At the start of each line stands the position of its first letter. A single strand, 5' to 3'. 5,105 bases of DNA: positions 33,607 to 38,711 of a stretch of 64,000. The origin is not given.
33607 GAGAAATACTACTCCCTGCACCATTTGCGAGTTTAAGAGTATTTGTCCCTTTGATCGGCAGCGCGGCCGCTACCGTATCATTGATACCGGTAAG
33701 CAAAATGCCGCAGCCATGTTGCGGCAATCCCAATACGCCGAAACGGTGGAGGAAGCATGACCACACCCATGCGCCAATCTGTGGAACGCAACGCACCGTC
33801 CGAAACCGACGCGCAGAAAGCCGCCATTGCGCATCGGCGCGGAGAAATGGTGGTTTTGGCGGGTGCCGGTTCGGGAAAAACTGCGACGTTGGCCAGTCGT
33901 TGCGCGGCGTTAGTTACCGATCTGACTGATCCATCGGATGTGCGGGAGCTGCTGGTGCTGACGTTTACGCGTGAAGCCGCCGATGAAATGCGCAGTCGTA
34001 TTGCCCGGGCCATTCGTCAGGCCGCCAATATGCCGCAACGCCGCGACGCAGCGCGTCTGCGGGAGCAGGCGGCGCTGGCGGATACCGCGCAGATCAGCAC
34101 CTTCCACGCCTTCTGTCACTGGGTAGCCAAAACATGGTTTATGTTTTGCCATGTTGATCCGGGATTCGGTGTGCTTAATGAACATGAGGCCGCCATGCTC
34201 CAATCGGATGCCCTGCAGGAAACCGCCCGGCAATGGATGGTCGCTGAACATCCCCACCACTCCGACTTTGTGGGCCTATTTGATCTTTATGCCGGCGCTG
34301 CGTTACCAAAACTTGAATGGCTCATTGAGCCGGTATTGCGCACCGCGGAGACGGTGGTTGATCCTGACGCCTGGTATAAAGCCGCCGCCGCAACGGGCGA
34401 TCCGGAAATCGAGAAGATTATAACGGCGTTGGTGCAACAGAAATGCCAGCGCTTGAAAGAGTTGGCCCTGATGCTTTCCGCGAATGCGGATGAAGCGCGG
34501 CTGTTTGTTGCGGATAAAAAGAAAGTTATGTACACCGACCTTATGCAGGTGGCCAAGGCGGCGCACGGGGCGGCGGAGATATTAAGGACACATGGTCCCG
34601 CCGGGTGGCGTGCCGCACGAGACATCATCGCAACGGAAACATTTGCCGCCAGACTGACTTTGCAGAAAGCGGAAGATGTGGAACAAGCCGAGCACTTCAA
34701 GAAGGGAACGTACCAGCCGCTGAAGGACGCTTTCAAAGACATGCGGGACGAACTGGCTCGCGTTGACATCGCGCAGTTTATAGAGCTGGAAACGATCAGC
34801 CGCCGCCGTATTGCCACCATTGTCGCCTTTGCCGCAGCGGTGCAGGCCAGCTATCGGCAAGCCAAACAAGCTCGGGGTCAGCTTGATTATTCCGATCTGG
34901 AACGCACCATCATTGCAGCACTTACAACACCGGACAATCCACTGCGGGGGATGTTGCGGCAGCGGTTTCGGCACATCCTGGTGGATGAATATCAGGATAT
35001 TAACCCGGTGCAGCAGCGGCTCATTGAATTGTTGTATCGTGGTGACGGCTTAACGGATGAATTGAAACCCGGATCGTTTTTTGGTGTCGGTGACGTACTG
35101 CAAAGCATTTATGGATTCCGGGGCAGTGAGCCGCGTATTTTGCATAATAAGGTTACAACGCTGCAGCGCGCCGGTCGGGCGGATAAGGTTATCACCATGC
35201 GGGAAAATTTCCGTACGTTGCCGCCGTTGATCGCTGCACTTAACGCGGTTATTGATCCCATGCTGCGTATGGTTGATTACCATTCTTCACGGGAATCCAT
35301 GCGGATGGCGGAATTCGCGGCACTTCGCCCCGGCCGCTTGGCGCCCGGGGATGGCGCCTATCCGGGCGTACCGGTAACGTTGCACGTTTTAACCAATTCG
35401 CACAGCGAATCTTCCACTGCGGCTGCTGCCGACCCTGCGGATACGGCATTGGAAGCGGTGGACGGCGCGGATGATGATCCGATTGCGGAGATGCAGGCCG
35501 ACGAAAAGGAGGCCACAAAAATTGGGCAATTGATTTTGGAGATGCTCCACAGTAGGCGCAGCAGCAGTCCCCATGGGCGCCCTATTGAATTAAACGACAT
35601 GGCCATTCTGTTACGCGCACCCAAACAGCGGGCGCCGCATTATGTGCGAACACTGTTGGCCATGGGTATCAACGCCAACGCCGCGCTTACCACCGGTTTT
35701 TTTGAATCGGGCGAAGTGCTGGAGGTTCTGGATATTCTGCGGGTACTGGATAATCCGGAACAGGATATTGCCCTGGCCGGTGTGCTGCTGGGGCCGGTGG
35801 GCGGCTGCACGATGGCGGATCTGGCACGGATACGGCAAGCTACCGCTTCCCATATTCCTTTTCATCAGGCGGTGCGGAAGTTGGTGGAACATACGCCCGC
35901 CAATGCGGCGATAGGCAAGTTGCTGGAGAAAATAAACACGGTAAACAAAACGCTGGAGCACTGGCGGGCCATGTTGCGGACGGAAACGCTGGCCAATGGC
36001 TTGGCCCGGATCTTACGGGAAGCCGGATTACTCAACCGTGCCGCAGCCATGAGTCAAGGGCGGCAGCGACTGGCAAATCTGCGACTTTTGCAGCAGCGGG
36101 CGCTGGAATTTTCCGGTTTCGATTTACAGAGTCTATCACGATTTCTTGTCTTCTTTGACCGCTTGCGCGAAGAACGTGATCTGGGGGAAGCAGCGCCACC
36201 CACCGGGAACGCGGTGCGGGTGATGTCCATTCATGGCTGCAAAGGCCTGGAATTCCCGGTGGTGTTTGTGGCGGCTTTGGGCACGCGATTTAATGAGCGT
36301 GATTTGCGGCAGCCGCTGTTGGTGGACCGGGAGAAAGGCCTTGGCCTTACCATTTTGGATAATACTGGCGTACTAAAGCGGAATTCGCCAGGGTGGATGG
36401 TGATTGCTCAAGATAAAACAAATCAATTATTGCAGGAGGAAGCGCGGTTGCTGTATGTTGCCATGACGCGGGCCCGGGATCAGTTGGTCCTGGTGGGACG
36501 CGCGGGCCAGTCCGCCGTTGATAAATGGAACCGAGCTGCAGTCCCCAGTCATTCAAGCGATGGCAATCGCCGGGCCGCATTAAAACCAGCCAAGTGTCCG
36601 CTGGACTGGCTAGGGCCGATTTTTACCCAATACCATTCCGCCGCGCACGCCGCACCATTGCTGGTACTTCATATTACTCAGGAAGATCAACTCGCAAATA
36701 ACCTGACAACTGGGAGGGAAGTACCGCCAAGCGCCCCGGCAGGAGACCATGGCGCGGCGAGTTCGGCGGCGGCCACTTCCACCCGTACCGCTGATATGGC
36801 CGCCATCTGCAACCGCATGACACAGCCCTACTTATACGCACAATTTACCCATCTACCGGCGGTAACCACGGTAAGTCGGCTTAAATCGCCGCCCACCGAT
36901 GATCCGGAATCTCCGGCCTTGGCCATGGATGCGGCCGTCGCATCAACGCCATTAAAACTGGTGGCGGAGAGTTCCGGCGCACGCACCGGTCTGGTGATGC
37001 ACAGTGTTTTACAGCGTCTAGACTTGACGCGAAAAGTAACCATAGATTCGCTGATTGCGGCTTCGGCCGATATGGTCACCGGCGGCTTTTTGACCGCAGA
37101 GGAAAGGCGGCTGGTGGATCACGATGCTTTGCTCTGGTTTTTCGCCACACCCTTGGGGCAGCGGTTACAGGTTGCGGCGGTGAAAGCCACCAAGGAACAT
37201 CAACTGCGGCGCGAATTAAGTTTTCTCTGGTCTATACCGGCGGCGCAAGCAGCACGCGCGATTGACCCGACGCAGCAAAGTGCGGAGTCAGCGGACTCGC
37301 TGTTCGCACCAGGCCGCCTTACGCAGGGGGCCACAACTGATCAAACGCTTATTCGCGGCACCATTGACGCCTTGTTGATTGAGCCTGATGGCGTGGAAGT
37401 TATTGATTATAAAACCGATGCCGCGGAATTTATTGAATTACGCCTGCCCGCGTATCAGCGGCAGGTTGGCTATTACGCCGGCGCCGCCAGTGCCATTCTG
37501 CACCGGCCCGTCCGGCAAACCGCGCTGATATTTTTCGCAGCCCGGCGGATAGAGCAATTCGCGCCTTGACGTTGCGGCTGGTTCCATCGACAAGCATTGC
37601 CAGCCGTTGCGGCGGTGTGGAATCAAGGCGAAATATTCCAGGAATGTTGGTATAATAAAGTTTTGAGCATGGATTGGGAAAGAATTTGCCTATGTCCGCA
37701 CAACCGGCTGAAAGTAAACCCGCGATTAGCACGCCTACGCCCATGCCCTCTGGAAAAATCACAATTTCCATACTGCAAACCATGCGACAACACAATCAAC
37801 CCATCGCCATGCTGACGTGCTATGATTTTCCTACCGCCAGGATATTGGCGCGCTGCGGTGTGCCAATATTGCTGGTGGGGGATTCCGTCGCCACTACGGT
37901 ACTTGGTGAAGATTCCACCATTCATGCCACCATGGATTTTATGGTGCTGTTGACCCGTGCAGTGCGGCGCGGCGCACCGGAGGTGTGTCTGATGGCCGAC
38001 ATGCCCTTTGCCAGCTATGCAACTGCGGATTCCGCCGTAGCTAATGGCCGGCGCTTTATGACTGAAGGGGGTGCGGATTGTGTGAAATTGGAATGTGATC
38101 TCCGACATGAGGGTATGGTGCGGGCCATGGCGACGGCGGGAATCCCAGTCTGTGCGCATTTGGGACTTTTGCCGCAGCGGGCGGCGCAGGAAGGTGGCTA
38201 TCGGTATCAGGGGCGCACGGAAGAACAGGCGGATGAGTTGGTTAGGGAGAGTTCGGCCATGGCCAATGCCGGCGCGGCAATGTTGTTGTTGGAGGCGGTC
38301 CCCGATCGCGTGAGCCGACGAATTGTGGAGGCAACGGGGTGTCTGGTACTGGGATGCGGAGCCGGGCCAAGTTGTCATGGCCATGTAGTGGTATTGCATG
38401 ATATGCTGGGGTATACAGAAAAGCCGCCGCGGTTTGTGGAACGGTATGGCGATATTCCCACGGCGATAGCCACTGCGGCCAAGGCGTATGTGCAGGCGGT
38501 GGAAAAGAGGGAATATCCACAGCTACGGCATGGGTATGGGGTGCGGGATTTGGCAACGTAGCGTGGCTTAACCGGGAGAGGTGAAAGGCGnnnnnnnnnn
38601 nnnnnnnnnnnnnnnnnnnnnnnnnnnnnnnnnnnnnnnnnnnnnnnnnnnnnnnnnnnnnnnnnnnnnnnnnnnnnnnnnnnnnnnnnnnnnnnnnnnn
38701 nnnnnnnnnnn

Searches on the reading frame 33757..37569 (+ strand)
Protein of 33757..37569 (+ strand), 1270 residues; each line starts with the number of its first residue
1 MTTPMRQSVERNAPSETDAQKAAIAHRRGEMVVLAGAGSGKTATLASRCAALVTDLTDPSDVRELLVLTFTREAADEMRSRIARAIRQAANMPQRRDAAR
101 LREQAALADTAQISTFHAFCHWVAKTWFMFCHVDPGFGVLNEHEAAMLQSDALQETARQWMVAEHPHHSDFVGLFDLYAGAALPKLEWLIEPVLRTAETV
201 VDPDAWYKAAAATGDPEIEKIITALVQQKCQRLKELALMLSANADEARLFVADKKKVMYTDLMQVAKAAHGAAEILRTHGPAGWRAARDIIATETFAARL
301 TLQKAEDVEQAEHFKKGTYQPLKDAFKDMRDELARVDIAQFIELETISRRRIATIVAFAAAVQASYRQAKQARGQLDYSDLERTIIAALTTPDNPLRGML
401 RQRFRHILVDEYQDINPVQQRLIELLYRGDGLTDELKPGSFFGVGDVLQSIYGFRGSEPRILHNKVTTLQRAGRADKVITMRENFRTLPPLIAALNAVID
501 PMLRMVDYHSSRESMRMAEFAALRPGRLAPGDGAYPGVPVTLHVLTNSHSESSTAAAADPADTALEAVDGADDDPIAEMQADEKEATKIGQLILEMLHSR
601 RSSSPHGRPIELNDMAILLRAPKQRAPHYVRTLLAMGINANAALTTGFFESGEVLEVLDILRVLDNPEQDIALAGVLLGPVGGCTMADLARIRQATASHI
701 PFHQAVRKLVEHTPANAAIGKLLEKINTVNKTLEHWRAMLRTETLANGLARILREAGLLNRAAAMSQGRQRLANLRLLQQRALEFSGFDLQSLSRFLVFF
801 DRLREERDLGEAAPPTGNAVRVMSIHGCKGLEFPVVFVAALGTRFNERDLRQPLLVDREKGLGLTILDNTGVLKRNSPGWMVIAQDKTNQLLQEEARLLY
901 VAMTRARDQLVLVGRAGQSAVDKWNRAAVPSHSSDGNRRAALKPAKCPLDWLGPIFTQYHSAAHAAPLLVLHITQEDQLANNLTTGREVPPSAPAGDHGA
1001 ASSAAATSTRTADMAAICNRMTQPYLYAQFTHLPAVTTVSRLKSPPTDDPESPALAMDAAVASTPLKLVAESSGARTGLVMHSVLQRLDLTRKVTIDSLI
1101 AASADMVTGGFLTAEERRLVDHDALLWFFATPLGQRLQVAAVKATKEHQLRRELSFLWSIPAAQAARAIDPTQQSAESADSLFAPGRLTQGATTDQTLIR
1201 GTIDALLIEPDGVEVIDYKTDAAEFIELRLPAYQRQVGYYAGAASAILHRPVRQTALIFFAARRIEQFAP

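Call 65: search_protein_families(library=pfam, proteins=[window:33757-37569:+], max_evalue=0.001)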
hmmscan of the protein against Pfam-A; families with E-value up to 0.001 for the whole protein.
window:33757-37569:+ (1270 aa): 6 families
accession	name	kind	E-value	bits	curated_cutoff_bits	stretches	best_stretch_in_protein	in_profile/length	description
PF00580.27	UvrD-helicase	-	1.7e-51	176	23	1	18-465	3-266/271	UvrD/REP helicase N-terminal domain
PF13361.12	UvrD_C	-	4.7e-27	95.8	25.6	1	563-912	31-345/350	UvrD-like helicase C-terminal domain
PF13245.12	AAA_19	-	1.2e-13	51.9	25.1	1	20-455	1-134/134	AAA domain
PF13538.12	UvrD_C_2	-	6.3e-12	45.6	27.4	1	886-913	24-52/52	UvrD-like helicase C-terminal domain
PF12705.13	PDDEXK_1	-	3.5e-05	24.3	22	1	1076-1249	36-174/247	PD-(D/E)XK nuclease superfamily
PF01443.25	Viral_helicase1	-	0.00039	20.7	21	0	884-913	198-227/228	Viral superfamily 1 RNA helicase core domain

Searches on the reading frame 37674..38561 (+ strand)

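Call 33: search_protein_families(library=pfam, proteins=[window:37674-38561:+], max_evalue=0.00001)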
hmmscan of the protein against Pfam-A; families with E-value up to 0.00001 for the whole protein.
window:37674-38561:+ (295 aa): 1 family
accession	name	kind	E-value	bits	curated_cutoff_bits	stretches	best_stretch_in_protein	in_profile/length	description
PF02548.21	Pantoate_transf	-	1.7e-89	300.1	28.7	1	28-283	1-258/259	Ketopantoate hydroxymethyltransferase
